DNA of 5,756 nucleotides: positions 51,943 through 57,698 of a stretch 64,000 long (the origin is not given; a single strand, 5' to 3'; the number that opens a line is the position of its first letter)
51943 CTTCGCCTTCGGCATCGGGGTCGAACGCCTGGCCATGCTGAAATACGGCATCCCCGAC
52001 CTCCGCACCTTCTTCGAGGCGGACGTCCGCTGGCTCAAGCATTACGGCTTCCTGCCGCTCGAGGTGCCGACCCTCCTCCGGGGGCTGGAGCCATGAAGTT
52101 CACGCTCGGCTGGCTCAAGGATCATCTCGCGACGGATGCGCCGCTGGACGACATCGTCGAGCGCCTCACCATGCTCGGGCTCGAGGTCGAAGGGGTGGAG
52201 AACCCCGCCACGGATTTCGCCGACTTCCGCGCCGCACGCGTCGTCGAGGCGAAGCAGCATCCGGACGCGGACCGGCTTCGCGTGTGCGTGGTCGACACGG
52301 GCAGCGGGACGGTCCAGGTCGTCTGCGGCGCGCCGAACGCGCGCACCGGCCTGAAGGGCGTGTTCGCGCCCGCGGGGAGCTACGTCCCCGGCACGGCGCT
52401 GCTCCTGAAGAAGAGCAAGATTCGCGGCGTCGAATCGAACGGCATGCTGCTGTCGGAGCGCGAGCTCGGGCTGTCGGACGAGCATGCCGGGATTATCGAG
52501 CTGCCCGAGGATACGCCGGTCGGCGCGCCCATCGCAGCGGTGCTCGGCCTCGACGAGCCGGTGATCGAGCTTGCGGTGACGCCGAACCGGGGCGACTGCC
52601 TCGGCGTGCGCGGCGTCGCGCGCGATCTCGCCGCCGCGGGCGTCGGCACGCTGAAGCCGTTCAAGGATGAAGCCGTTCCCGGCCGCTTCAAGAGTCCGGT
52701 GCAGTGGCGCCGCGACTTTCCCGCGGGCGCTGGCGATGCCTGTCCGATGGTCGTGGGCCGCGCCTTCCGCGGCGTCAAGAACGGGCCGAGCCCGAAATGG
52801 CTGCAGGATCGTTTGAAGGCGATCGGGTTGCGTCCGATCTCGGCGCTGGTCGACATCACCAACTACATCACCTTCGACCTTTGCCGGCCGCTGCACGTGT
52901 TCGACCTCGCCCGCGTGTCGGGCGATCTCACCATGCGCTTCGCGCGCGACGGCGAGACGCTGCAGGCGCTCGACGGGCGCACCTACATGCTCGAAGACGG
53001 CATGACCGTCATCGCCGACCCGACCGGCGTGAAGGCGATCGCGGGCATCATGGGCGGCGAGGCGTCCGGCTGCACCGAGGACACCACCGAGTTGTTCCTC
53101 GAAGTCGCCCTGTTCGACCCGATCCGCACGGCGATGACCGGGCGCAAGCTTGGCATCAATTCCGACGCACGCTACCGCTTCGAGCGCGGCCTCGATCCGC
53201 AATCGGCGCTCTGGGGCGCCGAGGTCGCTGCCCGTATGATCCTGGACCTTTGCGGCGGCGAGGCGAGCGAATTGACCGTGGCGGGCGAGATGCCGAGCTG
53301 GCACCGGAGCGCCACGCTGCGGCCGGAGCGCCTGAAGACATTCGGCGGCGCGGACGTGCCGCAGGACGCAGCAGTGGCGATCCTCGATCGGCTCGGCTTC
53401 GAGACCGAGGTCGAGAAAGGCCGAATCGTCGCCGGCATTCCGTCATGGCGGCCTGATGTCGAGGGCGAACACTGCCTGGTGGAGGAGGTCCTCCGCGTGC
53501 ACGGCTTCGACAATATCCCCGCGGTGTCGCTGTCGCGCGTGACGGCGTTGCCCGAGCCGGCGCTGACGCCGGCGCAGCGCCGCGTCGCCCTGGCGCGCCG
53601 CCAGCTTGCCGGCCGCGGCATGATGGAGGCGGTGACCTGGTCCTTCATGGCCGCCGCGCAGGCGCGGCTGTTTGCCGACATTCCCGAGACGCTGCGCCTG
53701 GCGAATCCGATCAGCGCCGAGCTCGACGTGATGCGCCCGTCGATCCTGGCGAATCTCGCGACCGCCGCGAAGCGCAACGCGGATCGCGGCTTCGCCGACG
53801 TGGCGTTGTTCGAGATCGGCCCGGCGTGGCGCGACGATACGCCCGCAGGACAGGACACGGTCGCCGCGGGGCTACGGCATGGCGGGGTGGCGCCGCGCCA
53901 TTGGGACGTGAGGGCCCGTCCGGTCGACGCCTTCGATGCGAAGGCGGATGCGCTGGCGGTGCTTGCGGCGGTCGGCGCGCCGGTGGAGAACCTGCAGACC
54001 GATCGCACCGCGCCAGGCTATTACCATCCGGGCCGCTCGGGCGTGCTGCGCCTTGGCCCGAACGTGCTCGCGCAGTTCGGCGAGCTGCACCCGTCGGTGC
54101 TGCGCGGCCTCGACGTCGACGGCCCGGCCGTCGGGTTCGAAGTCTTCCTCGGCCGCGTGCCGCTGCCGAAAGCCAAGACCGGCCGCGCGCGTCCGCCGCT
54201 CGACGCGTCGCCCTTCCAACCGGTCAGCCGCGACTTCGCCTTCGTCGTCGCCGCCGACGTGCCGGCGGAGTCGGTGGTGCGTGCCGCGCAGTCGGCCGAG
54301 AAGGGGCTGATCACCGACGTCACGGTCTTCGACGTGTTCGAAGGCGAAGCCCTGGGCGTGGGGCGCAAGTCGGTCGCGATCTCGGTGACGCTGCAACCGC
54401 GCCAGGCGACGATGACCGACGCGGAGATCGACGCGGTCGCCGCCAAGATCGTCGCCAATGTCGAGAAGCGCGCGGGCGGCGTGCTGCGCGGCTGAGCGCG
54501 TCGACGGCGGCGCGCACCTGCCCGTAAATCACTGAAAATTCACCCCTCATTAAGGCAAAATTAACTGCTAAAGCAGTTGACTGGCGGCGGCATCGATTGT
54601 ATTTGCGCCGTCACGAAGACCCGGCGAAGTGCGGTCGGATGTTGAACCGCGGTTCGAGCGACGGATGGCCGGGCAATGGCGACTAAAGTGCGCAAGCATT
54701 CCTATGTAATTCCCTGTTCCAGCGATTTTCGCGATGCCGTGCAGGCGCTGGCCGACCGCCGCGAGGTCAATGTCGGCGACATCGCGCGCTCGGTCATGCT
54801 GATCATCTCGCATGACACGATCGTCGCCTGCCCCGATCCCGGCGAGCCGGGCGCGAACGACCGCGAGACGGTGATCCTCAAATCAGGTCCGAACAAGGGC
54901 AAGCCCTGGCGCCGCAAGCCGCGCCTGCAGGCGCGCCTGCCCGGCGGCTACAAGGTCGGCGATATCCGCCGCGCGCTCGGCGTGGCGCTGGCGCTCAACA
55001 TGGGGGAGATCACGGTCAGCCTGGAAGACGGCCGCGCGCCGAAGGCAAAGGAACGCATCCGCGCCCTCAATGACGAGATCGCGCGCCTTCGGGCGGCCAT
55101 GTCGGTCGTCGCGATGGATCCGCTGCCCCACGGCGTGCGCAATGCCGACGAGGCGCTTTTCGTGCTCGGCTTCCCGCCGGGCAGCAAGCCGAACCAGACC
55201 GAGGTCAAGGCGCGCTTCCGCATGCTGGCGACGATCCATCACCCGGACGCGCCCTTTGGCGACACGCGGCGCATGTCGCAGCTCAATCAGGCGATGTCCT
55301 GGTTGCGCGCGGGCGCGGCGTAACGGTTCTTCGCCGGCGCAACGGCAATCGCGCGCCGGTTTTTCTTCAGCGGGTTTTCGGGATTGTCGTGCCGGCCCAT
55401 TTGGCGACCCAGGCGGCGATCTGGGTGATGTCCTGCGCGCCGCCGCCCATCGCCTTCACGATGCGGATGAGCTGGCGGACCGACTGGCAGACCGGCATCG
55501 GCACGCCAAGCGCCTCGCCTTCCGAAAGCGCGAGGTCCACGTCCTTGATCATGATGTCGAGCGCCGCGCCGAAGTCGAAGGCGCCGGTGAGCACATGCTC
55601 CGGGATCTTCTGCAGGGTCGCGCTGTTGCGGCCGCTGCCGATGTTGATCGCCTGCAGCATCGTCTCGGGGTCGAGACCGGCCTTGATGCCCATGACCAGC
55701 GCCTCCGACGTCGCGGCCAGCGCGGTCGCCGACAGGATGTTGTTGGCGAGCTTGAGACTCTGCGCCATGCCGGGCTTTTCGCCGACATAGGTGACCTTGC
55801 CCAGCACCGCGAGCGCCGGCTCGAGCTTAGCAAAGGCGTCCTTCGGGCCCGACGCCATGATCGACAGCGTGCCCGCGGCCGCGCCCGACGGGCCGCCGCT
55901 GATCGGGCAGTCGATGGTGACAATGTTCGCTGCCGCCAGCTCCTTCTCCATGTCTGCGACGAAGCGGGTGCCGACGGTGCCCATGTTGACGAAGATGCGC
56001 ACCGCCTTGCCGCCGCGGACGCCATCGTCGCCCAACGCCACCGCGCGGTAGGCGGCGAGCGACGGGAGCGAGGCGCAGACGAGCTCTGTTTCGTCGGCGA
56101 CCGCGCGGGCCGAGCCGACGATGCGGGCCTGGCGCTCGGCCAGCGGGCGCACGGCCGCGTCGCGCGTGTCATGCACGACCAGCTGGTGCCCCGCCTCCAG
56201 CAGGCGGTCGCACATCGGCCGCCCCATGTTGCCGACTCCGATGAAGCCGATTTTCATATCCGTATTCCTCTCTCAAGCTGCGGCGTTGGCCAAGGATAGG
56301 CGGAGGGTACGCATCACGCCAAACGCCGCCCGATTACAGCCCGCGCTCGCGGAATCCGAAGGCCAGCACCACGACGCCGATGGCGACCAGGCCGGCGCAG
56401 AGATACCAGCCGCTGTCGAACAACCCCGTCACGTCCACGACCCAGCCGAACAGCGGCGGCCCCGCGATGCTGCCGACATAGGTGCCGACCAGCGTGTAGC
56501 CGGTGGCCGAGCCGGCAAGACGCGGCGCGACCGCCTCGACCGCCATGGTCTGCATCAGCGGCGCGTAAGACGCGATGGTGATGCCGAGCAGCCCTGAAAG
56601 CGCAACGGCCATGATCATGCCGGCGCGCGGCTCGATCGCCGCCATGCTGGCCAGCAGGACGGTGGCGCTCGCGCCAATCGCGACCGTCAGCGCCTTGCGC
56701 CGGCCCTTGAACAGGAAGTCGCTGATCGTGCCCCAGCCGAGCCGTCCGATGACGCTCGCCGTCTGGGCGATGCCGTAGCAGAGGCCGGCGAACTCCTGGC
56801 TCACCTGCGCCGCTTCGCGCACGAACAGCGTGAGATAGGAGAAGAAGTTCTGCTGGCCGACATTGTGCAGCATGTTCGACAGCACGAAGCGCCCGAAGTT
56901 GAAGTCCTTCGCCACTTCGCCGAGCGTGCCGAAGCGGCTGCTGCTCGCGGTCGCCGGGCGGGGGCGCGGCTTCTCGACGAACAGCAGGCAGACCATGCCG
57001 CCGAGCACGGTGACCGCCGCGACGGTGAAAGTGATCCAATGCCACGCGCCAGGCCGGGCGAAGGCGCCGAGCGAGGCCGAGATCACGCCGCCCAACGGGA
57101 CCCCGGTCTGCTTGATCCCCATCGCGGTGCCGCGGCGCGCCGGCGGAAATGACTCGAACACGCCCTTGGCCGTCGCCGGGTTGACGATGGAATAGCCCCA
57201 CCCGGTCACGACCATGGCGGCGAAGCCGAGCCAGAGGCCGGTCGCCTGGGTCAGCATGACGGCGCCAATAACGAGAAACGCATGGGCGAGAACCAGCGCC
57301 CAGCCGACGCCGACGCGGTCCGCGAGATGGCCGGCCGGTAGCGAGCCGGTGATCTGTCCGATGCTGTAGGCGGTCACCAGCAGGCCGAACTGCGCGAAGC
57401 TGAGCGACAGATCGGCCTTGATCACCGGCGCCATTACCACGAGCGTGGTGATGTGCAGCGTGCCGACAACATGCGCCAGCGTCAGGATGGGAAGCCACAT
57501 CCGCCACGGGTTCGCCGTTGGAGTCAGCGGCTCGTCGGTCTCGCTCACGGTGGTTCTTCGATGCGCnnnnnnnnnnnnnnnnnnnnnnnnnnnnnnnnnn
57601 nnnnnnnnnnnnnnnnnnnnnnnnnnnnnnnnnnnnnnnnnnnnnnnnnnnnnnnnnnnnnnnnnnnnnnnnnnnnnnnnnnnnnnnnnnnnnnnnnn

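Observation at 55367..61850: Six-gene operon: TauE/TSUP - TauD-like - 4x rhodanese - TauD-like - MFS - beta-hydroxyacid dehydrogenase, a candidate uncharacterised organosulfur catabolic pathway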

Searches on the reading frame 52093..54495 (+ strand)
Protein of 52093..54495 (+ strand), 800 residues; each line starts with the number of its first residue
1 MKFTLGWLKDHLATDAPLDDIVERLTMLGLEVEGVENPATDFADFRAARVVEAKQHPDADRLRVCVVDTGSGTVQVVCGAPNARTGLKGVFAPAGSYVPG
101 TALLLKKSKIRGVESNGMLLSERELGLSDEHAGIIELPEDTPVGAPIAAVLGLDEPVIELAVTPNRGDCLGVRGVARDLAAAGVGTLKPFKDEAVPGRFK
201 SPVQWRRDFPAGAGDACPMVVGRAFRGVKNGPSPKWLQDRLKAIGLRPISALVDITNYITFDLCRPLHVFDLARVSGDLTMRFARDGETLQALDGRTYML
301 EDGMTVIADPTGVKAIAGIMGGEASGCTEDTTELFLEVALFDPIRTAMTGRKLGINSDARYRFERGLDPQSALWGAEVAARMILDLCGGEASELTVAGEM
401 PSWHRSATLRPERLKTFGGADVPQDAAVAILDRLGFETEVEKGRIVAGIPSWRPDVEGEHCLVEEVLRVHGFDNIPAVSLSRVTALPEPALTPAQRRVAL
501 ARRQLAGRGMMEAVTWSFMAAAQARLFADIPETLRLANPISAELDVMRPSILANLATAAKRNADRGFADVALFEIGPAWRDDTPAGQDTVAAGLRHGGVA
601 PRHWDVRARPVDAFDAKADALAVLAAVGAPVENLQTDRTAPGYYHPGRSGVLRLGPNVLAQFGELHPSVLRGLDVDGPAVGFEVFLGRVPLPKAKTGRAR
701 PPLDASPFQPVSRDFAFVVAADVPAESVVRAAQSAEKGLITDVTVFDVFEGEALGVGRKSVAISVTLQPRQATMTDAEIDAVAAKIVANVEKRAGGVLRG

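Call 8: search_protein_families(library=pfam, proteins=[window:52093-54495:+], max_evalue=0.01)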
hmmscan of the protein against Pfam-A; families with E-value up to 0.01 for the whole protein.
window:52093-54495:+ (800 aa): 5 families
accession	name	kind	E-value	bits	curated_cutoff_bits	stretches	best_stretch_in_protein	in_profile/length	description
PF03483.22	B3_4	-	6.2e-64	215.2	29.3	1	216-388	1-174/174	B3/4 domain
PF17759.6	tRNA_synthFbeta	-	3.8e-42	144.6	22.4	1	487-684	11-212/214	Phenylalanyl tRNA synthetase beta chain CLM domain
PF03147.19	FDX-ACB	-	1.9e-24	86.3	31.1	1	706-799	1-94/94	Ferredoxin-fold anticodon binding domain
PF01588.26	tRNA_bind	-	8.2e-22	77.6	27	1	46-145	2-95/96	Putative tRNA binding domain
PF03484.21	B5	-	4.3e-16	59.3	28.6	1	408-472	2-67/67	tRNA synthetase B5 domain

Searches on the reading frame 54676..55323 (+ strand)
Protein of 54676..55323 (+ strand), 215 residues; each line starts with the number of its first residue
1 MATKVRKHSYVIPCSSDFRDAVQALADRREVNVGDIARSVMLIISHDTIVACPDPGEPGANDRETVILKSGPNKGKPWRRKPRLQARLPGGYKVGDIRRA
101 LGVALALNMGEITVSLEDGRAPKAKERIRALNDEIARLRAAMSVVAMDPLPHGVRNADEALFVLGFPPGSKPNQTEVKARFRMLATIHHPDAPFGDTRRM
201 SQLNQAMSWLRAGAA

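Call 8: search_protein_families(library=pfam, proteins=[window:54676-55323:+], max_evalue=0.01)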
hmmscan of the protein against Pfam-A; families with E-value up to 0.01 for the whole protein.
window:54676-55323:+ (215 aa): 1 family
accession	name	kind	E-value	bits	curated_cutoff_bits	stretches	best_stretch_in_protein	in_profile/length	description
PF00226.36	DnaJ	-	0.0039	17.7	27.8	1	163-210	5-53/63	DnaJ domain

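Call 41: search_protein_families(library=ncbifam, proteins=[window:54676-55323:+], max_evalue=0.1)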
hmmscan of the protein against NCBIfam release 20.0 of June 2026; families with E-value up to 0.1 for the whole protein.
window:54676-55323:+ (215 aa): 0 families

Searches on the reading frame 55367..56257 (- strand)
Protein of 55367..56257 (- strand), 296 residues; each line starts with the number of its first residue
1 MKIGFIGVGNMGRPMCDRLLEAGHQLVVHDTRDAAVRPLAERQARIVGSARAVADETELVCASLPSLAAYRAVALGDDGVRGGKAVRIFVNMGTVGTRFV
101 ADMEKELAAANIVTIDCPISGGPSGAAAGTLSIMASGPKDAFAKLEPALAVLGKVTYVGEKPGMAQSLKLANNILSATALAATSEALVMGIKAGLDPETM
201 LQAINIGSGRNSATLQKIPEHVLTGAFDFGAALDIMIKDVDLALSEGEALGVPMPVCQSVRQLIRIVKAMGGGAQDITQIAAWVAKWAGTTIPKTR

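Call 4: search_protein_families(library=pfam, proteins=[window:55367-56257:-])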
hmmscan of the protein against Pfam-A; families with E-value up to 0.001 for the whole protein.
window:55367-56257:- (296 aa): 3 families
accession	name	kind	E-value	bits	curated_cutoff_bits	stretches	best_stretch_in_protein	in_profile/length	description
PF14833.11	NAD_binding_11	-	5.9e-37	127.1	30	1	163-282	1-120/122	NAD-binding of NADP-dependent 3-hydroxyisobutyrate dehydrogenase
PF03446.21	NAD_binding_2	-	7.2e-37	127.3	21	1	2-159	1-161/161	NAD binding domain of 6-phosphogluconate dehydrogenase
PF03807.23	F420_oxidored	-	6.6e-08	33.5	21.6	1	2-74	1-77/94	NADP oxidoreductase coenzyme F420-dependent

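Call 5: search_protein_families(library=ncbifam, proteins=[window:55367-56257:-], max_evalue=0.01)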
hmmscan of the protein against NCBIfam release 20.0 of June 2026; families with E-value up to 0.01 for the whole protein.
window:55367-56257:- (296 aa): 12 families
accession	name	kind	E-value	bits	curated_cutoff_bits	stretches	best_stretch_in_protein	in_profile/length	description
NF008592.0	PRK11559.1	equivalog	6.9e-58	196.3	397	1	1-292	3-294/296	2-hydroxy-3-oxopropionate reductase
TIGR01505.1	tartro_sem_red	equivalog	2.9e-51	174.4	340.75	1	2-289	1-288/291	2-hydroxy-3-oxopropionate reductase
NF043037.1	ThreonDh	equivalog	9.1e-46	156.6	350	1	2-295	4-295/297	L-threonate dehydrogenase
TIGR01692.1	HIBADH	equivalog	1.4e-44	152.6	291.6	1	5-281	1-284/288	3-hydroxyisobutyrate dehydrogenase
NF012005.0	PRK15461.1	equivalog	3.1e-39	134.9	348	1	2-291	3-293/298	sulfolactaldehyde 3-reductase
NF011633.0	PRK15059.1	equivalog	3.8e-37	128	451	1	1-277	1-276/292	2-hydroxy-3-oxopropionate reductase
NF007161.0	PRK09599.1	subfamily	2.8e-14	53.1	271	1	1-154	1-154/302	NADP-dependent phosphogluconate dehydrogenase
TIGR00872.1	gnd_rel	equivalog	5.5e-12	45.5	297.2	1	1-187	1-189/299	phosphogluconate dehydrogenase (NAD(+)-dependent, decarboxylating)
NF006765.0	PRK09287.1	equivalog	4.1e-08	32.5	413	1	103-150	112-158/476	NADP-dependent phosphogluconate dehydrogenase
TIGR00873.1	gnd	equivalog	1.2e-05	24.4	426.7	1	103-151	108-155/467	decarboxylating NADP(+)-dependent phosphogluconate dehydrogenase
NF042925.1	FHMPC_DH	equivalog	0.0021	17.4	500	1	1-55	1-51/304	5-formyl-3-hydroxy-2-methylpyridine 4-carboxylate 5-dehydrogenase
TIGR03026.1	NDP-sugDHase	subfamily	0.0023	16.7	189.8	0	1-47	1-47/413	nucleotide sugar dehydrogenase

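Call 42: search_solved_structures(query=window:55367-56257:-, max_evalue=1e-20)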
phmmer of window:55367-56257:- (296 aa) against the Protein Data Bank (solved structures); distinct sequences matched with E-value up to 1e-20: 22.
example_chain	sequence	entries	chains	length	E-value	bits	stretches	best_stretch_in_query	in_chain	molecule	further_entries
3cky_A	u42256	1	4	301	5.3e-47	164.1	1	1-283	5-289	2-hydroxymethyl glutarate dehydrogenase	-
1vpd_A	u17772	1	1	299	3e-42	148.5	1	1-290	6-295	TARTRONATE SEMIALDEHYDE REDUCTASE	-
9rb2_A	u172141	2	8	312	3.5e-36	128.6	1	2-279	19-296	Probable oxidoreductase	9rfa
2gf2_A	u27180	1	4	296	1.4e-34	123.3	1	1-281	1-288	3-hydroxyisobutyrate dehydrogenase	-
2i9p_A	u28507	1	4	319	1.8e-34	123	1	1-281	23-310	3-hydroxyisobutyrate dehydrogenase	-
1wp4_A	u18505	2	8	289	5.4e-34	121.4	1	2-292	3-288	3-hydroxyisobutyrate dehydrogenase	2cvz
1yb4_A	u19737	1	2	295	1.1e-33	120.5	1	1-277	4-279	tartronic semialdehyde reductase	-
4dll_A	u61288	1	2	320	6.9e-32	114.5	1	2-279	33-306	2-hydroxy-3-oxopropionate reductase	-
5je8_A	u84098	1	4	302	3.4e-30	108.9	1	2-279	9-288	3-hydroxyisobutyrate dehydrogenase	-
6sm7_A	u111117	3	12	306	7.5e-30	107.8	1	3-291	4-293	3-sulfolactaldehyde reductase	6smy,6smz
3w6u_A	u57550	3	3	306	1.5e-29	106.9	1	1-277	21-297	6-phosphogluconate dehydrogenase, NAD-binding protein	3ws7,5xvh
3w6z_A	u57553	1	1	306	1.1e-28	104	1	1-277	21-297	6-phosphogluconate dehydrogenase, NAD-binding protein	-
3g0o_A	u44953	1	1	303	4.1e-28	102.1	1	3-278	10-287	3-hydroxyisobutyrate dehydrogenase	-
3q3c_A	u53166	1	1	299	4.6e-27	98.7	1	2-278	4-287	Probable 3-hydroxyisobutyrate dehydrogenase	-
3obb_A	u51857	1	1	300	4.7e-27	98.7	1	2-278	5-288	Probable 3-hydroxyisobutyrate dehydrogenase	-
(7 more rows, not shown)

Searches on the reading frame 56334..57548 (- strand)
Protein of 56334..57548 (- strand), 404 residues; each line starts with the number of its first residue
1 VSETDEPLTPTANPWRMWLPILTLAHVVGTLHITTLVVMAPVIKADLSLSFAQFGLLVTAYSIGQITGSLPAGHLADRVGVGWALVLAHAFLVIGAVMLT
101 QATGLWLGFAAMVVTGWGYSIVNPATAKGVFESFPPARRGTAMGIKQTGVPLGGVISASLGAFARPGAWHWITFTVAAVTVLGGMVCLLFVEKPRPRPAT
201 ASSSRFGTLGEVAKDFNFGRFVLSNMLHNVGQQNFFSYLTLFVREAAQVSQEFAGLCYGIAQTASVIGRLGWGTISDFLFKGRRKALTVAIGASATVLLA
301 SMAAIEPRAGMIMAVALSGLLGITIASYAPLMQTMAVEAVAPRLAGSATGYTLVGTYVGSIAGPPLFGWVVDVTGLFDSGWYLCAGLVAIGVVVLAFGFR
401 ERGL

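Call 4: search_protein_families(library=pfam, proteins=[window:56334-57548:-])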
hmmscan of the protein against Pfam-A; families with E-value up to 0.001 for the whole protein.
window:56334-57548:- (404 aa): 2 families
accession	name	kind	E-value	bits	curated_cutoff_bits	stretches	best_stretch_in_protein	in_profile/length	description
PF07690.21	MFS_1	-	8.3e-54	183.2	33.4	2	23-350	2-333/347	Major Facilitator Superfamily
PF00083.30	Sugar_tr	-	8.9e-09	35.2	22.3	1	52-191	46-192/452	Sugar (and other) transporter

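Call 5: search_protein_families(library=ncbifam, proteins=[window:56334-57548:-], max_evalue=0.01)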
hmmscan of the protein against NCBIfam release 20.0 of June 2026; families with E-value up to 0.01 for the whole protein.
window:56334-57548:- (404 aa): 36 families (the best 25 are shown)
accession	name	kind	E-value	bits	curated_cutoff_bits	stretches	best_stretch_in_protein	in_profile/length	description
TIGR00893.1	2A0114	subfamily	7.4e-30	104.2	395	2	26-199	3-177/399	D-galactonate transporter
TIGR00881.1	2A0104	subfamily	4.4e-24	85.2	407.75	2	35-195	13-175/379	phosphoglycerate transporter protein PgtP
TIGR00895.1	2A0115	subfamily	1.1e-12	47.6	418.55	1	23-182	23-183/398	aromatic acid/H+ symport family MFS transporter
TIGR00880.1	2_A_01_02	superfamily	2.2e-12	47.3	131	1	55-191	1-137/141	multidrug resistance protein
NF008586.0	PRK11551.1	equivalog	2.3e-12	46.6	410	1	29-182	27-180/406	3-(3-hydroxy-phenyl)propionate transporter MhpT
TIGR00894.1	2A0114euk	subfamily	2.8e-12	45.9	626.45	2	50-201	74-230/465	Na(+)-dependent inorganic phosphate cotransporter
TIGR00711.1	efflux_EmrB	subfamily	1.6e-11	43.6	230.2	1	22-214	7-196/485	DHA2 family efflux MFS transporter permease subunit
NF049980.1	SfMCT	equivalog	4.9e-10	38.6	320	1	59-387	44-378/378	L-lactate MFS transporter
TIGR00712.1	glpT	equivalog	1.6e-09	37.3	632.55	1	238-397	275-433/440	glycerol-3-phosphate transporter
TIGR00890.1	2A0111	subfamily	1.6e-09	37.2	374.85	1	35-376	21-360/377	oxalate/formate antiport family MFS transporter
NF033135.1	cmx_cmrA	equivalog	3.3e-09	36.3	400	1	39-394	25-372/374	Cmx/CmrA family chloramphenicol efflux MFS transporter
NF008433.0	PRK11273.1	equivalog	4.9e-08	32.5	748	1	238-398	275-434/452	glycerol-3-phosphate transporter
NF053757.1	BclibactTpBcbE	equivalog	9.7e-08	31.3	600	1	27-394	12-384/394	bacillibactin exporter BcbE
NF007799.0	PRK10504.1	subfamily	1.3e-07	30.9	426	1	10-191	5-185/471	multidrug transporter subunit MdtD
NF009048.0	PRK12382.1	subfamily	1.4e-07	30.7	364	1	48-191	245-389/392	arabinose transporter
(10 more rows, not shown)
